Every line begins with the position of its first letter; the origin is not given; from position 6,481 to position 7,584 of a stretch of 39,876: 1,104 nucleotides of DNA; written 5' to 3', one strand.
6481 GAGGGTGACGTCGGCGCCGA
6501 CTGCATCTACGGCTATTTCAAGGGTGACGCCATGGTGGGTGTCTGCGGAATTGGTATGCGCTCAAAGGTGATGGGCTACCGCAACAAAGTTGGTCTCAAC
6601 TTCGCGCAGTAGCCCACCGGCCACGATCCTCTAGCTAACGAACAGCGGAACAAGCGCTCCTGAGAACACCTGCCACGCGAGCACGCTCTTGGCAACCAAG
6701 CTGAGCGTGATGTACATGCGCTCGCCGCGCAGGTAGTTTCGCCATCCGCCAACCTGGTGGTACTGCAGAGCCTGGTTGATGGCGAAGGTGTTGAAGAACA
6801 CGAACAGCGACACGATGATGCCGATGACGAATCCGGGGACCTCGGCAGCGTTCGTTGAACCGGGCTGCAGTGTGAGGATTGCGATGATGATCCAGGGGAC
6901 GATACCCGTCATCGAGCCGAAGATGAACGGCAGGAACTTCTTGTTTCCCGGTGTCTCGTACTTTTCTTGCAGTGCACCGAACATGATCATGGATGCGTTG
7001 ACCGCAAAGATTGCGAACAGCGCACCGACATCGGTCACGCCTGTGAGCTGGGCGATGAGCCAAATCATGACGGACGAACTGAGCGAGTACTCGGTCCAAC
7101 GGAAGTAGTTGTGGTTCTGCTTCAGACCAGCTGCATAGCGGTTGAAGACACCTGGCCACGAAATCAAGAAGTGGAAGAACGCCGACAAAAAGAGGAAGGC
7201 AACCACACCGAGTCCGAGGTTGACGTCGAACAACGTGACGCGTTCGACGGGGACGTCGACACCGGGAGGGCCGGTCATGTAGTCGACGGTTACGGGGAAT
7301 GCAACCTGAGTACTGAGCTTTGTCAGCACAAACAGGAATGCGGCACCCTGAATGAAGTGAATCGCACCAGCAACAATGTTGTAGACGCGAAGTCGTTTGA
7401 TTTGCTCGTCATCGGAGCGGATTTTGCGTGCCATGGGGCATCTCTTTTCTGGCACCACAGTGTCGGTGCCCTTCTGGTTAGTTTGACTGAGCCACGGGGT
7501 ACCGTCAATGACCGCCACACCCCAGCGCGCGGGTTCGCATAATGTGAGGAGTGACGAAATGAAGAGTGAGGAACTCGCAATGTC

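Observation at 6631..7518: Photoactive-looking heliorhodopsin embedded inside an aromatic-catabolism / succinate-semialdehyde locus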

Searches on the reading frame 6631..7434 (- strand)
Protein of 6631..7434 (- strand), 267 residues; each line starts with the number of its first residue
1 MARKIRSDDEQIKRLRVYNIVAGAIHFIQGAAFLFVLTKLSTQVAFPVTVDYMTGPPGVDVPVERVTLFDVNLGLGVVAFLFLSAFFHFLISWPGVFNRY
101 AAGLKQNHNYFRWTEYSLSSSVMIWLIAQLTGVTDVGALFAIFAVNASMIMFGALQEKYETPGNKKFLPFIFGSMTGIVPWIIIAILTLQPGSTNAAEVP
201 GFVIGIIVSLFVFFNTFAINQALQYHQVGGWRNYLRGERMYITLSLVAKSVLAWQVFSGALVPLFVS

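Call 5: search_protein_families(library=pfam, proteins=[window:6631-7434:-], max_evalue=0.001)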
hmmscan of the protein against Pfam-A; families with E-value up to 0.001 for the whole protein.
window:6631-7434:- (267 aa): 1 family
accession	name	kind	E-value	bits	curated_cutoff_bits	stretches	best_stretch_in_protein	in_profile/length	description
PF18761.7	Heliorhodopsin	-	5.6e-96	321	26.7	1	15-261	1-242/242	Heliorhodopsin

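Call 6: search_solved_structures(query=window:6631-7434:-, show_alignments=3)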
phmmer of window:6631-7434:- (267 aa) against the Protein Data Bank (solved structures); distinct sequences matched with E-value up to 0.001: 6.
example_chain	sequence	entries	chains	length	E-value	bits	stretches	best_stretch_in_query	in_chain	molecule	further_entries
6su3_X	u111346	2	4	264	1e-81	277.4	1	10-264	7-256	48C12 heliorhodopsin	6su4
9ljj_A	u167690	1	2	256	1.8e-81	276.6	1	10-263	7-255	Heliorhodopsin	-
6uh3_A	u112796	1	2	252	3.1e-80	272.6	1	10-262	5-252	Heliorhodopsin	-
6is6_A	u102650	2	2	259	3.4e-54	187.3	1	8-264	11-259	heliorhodopsin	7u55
7clj_A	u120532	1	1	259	8.2e-54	186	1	8-264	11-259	heliorhodopsin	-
9vfc_A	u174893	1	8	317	1.9e-33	119.2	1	13-263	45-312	heliorhodopsin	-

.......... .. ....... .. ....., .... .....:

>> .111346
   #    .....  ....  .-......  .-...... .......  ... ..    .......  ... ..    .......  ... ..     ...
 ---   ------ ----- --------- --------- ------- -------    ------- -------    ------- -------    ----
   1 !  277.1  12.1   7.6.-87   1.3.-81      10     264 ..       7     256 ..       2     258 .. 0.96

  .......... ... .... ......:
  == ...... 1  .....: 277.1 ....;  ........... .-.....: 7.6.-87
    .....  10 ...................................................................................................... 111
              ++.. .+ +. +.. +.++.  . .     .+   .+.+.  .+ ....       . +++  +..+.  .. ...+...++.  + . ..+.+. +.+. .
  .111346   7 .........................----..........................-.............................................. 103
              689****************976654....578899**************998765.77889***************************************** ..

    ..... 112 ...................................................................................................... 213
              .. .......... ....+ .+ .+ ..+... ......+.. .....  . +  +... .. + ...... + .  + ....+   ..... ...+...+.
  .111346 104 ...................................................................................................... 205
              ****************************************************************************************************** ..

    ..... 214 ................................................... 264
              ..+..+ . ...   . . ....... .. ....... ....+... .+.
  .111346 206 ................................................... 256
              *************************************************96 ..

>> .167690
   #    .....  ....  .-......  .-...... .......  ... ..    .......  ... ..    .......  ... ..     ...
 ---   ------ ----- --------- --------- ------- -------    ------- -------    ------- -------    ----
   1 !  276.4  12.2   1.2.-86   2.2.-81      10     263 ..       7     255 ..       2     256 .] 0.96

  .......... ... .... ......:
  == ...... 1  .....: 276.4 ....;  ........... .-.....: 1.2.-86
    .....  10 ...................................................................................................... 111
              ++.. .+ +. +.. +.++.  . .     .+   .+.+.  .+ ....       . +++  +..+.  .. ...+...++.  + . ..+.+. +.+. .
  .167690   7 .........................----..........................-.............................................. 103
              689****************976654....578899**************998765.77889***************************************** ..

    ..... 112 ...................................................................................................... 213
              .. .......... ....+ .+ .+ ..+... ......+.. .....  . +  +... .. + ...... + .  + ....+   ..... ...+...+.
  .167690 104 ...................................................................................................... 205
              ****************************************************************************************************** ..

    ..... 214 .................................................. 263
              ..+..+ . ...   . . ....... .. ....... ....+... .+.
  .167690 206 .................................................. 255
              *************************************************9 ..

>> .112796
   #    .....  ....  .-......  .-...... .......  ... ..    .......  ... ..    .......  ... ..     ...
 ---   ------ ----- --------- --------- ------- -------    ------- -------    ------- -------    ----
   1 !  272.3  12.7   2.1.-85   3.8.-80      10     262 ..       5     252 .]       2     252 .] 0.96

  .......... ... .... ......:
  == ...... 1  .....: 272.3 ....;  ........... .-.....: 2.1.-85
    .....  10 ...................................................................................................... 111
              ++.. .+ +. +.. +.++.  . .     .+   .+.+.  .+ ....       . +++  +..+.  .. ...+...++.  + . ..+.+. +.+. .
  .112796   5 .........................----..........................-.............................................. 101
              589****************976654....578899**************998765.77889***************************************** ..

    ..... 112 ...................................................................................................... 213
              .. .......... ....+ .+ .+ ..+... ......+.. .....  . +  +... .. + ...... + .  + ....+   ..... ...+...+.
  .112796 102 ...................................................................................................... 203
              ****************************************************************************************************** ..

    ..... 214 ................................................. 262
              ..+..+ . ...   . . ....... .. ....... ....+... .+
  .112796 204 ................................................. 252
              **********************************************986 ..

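Call 8: search_protein_families(library=ncbifam, proteins=[window:6631-7434:-], max_evalue=0.00001)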
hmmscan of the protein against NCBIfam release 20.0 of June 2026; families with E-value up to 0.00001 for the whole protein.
window:6631-7434:- (267 aa): 1 family
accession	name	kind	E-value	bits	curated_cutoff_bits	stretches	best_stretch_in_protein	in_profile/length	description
NF038020.1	HeR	equivalog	1.1e-103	346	100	1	15-261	1-244/244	heliorhodopsin HeR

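Call 9: find_encoding_contigs(protein=window:6631-7434:-, flank=10000, max_places=6)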
Protein window:6631-7434:- (267 aa): no gene with exactly this product is on record in the collection.

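Call 10: find_homologous_proteins(query=window:6631-7434:-, max_evalue=1e-30)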
Query window:6631-7434:- (267 aa): 6297 proteins with E <= 1e-30 among 7985 candidates; the best 120 are listed.
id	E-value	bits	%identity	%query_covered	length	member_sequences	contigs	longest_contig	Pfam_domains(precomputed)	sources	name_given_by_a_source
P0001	8.3e-169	578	99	100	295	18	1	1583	PF18761.8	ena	-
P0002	1.1e-160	551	93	100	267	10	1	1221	PF18761.8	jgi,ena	jgi:hypothetical protein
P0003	3.1e-156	537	89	100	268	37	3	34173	PF18761.8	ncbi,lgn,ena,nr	ncbi:MAG: hypothetical protein EBR52_03300 [Microbacteriaceae bacterium]|nr:hypothetical protein [Mi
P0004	1.6e-154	531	90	100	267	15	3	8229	PF18761.8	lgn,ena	-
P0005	7.7e-151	519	87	100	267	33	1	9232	PF18761.8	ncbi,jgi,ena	jgi:hypothetical protein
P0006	1.9e-150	518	87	100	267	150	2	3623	PF18761.8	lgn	-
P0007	9.6e-150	515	85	100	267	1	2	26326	PF18761.8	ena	-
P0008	1.1e-149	515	87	100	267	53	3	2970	PF18761.8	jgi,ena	jgi:hypothetical protein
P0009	2.2e-149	514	87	100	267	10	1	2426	PF18761.8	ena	-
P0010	4.2e-149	513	84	100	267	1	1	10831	PF18761.8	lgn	-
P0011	4.4e-149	513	84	100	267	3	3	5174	PF18761.8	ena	-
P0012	1.9e-148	511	87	100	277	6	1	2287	PF18761.8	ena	-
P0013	2.5e-147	507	85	99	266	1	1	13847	PF18761.8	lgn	-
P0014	5.3e-147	506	84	100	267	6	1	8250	PF18761.8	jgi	jgi:hypothetical protein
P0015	7.0e-147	506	85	100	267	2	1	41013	PF18761.8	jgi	-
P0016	1.5e-146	505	84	100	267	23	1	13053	PF18761.8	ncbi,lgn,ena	-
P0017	1.5e-146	505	84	100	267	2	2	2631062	PF18761.8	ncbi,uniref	ncbi:heliorhodopsin HeR [Leucobacter sp. W1153]|uniref:heliorhodopsin HeR n=1 Tax=Leucobacter sp. W1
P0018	6.6e-146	503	84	100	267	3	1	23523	PF18761.8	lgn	-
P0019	2.1e-145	501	84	98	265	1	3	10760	PF18761.8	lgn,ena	-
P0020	3.2e-144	497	83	100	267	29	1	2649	PF18761.8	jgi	jgi:hypothetical protein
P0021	5.6e-141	487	82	100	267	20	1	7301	PF18761.8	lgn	-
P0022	1.2e-140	485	81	100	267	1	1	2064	PF18761.8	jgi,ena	jgi:hypothetical protein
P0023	1.4e-132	459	78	100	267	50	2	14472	PF18761.8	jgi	jgi:hypothetical protein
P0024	5.5e-131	454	77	99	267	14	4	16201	PF18761.8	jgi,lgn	-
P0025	8.9e-131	453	77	99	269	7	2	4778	PF18761.8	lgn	-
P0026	2.6e-130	452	78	99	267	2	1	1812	PF18761.8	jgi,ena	-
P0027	2.1e-129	449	76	100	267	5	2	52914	PF18761.8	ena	-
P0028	2.8e-129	448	76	99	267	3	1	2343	PF18761.8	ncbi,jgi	jgi:hypothetical protein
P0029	1.2e-128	446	76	99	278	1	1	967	PF18761.8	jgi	-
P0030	1.3e-128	446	76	99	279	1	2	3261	PF18761.8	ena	-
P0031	1.9e-128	445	76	99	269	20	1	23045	PF18761.8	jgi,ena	jgi:hypothetical protein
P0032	3.2e-128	445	77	100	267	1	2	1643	PF18761.8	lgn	-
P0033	1.2e-127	443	76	99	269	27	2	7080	PF18761.8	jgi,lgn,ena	jgi:hypothetical protein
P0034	1.8e-127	442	75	99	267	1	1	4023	PF18761.8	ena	-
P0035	2.4e-127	442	77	99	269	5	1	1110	PF18761.8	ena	-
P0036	3.5e-127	441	74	99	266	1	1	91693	PF18761.8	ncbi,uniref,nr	ncbi:heliorhodopsin HeR [Cryobacterium shii]|uniref:Heliorhodopsin HeR n=1 Tax=Cryobacterium shii Ta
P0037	3.5e-127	441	76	99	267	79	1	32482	PF18761.8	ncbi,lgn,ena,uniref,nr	ncbi:MAG: hypothetical protein F2599_03125 [Actinobacteria bacterium]|uniref:Unannotated protein n=1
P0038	3.6e-127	441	77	99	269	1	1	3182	PF18761.8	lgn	-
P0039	4.6e-127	441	76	99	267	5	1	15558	PF18761.8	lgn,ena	-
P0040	5.2e-127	441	74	99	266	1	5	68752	PF18761.8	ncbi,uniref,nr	ncbi:hypothetical protein E3T26_14850 [Cryobacterium sp. TMT1-21]|uniref:heliorhodopsin HeR n=1 Tax=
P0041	8.6e-127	440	75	99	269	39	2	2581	PF18761.8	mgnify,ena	mgnify:FL=1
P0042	9.5e-127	440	76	99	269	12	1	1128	PF18761.8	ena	-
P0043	2.3e-126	439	77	99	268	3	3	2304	PF18761.8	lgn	-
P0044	3.5e-126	438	75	99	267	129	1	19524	PF18761.8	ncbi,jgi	jgi:hypothetical protein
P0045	3.5e-126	438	75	99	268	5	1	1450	PF18761.8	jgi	jgi:hypothetical protein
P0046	3.6e-126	438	76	99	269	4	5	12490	PF18761.8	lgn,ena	-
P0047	4.6e-126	438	74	99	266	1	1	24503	PF18761.8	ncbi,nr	ncbi:MAG: heliorhodopsin HeR [Ramlibacter sp.]|nr:heliorhodopsin HeR [Cryobacterium sp.]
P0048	4.7e-126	438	74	99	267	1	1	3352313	PF18761.8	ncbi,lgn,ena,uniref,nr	ncbi:heliorhodopsin HeR [Cryobacterium sp. CG_9.6]|uniref:heliorhodopsin HeR n=1 Tax=Cryobacterium s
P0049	5.2e-126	437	75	99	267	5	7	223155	PF18761.8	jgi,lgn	jgi:hypothetical protein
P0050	7.4e-126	437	75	100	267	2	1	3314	PF18761.8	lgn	-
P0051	7.4e-126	437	76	99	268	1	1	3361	PF18761.8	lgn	-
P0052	9.7e-126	437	76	99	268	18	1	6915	PF18761.8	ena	-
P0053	1.0e-125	436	74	100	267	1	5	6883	PF18761.8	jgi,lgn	jgi:hypothetical protein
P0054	1.1e-125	436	74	99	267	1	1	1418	PF18761.8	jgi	jgi:Heliorhodopsin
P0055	1.3e-125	436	73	99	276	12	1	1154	PF18761.8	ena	-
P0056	1.5e-125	436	75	99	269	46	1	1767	PF18761.8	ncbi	-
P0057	1.5e-125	436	74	99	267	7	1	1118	PF18761.8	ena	-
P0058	1.7e-125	436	74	100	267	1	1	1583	PF18761.8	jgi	jgi:hypothetical protein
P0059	1.7e-125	436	76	99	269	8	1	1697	PF18761.8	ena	-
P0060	2.5e-125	435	76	99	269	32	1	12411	PF18761.8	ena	-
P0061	2.7e-125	435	75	100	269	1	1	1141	PF18761.8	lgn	-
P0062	2.9e-125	435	74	99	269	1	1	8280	PF18761.8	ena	-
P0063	4.7e-125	434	73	99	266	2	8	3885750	PF18761.8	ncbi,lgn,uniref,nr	ncbi:heliorhodopsin HeR [Arthrobacter sp. AL08]|uniref:heliorhodopsin HeR n=1 Tax=Micrococcaceae Tax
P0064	5.2e-125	434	73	99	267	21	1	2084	PF18761.8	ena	-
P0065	5.4e-125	434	73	99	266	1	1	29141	PF18761.8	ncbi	-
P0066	6.4e-125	434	75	99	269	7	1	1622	PF18761.8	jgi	jgi:hypothetical protein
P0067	8.7e-125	433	73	99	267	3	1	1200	PF18761.8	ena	-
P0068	1.1e-124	433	73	100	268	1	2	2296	PF18761.8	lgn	-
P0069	1.7e-124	433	74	99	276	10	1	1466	PF18761.8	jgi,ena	jgi:hypothetical protein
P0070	1.7e-124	433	73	99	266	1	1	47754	PF18761.8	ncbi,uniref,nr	ncbi:hypothetical protein BJG92_00460 [Arthrobacter sp. SO5]|uniref:heliorhodopsin HeR n=1 Tax=Arthr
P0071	2.0e-124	432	75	99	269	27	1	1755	PF18761.8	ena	-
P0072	2.1e-124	432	72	99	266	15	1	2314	PF18761.8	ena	-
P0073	3.3e-124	432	72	99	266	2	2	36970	PF18761.8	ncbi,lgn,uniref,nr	ncbi:MAG: heliorhodopsin HeR [Cryobacterium sp.]|uniref:heliorhodopsin HeR n=1 Tax=unclassified Cryo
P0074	5.2e-124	431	74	99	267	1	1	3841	PF18761.8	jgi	-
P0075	5.2e-124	431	73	100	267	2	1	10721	PF18761.8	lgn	-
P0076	5.5e-124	431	74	99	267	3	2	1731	PF18761.8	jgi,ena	jgi:hypothetical protein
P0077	6.3e-124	431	74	99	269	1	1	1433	PF18761.8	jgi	jgi:hypothetical protein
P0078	7.1e-124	430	73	99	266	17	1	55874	PF18761.8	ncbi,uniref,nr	ncbi:heliorhodopsin HeR [Cryobacterium sp. M25]|uniref:heliorhodopsin HeR n=1 Tax=Cryobacterium sp. 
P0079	8.3e-124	430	73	100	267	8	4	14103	PF18761.8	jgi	jgi:hypothetical protein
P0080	1.0e-123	430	73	99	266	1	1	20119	PF18761.8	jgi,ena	-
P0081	1.0e-123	430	76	99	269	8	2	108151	PF18761.8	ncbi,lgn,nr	ncbi:MAG: heliorhodopsin HeR [Rhodoluna sp.]|nr:heliorhodopsin HeR [Rhodoluna sp.]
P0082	1.5e-123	429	74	99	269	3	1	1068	PF18761.8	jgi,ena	-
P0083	2.1e-123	429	72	100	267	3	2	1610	PF18761.8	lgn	-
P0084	2.1e-123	429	72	99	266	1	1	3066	PF18761.8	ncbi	-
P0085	2.9e-123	428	73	100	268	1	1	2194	PF18761.8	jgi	jgi:hypothetical protein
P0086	3.1e-123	428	73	99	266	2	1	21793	PF18761.8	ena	-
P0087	3.1e-123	428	71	99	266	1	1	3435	PF18761.8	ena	-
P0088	3.5e-123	428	71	99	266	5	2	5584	PF18761.8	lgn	-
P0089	3.8e-123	428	75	100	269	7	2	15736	PF18761.8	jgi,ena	-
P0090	3.9e-123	428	75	99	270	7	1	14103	PF18761.8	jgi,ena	jgi:hypothetical protein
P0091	5.0e-123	428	72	99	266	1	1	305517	PF18761.8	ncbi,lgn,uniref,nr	ncbi:hypothetical protein RCH16_001214 [Cryobacterium sp. MP_M5]|uniref:heliorhodopsin HeR n=1 Tax=u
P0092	5.4e-123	428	74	99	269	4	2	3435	PF18761.8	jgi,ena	jgi:hypothetical protein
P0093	5.7e-123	428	72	99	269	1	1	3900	PF18761.8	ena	-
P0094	7.6e-123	427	73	99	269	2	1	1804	PF18761.8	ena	-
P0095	8.0e-123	427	75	99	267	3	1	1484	PF18761.8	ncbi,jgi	jgi:hypothetical protein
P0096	8.1e-123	427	73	99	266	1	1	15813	PF18761.8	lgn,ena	-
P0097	1.1e-122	427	74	99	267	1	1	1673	PF18761.8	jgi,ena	-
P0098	1.1e-122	427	74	99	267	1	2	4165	PF18761.8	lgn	-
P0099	1.1e-122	427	72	99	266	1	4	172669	PF18761.8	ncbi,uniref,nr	ncbi:hypothetical protein E3T34_09455 [Cryobacterium sp. TMT1-62]|uniref:heliorhodopsin HeR n=1 Tax=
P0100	1.3e-122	426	73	99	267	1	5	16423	PF18761.8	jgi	jgi:hypothetical protein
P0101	1.5e-122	426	72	100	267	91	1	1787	PF18761.8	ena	-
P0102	1.6e-122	426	74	99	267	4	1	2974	PF18761.8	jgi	jgi:hypothetical protein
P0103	1.7e-122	426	74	99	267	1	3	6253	PF18761.8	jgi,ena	jgi:hypothetical protein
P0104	2.0e-122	426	75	99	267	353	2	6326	PF18761.8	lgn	-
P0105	2.4e-122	425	73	99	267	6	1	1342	PF18761.8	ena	-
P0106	2.9e-122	425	72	100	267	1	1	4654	PF18761.8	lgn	-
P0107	3.1e-122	425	73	99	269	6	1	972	PF18761.8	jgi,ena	jgi:hypothetical protein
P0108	3.5e-122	425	73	100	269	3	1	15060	PF18761.8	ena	-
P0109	4.1e-122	425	71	99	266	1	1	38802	PF18761.8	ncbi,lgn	-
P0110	5.3e-122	424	71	99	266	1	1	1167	PF18761.8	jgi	jgi:hypothetical protein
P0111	5.5e-122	424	72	99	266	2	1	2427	PF18761.8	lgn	-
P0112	6.1e-122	424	73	100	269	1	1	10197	PF18761.8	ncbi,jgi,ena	-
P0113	6.5e-122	424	73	100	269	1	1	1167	PF18761.8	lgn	-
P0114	7.8e-122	424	71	99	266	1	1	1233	PF18761.8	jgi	jgi:hypothetical protein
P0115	9.5e-122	424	72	100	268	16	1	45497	PF18761.8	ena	-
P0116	1.2e-121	423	73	100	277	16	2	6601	PF18761.8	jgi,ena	jgi:hypothetical protein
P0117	1.3e-121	423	72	100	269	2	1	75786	PF18761.8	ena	-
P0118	1.8e-121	423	75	96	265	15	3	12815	PF18761.8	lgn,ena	-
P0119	1.9e-121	422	74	99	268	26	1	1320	PF18761.8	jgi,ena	-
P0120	2.2e-121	422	71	99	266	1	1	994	PF18761.8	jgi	jgi:hypothetical protein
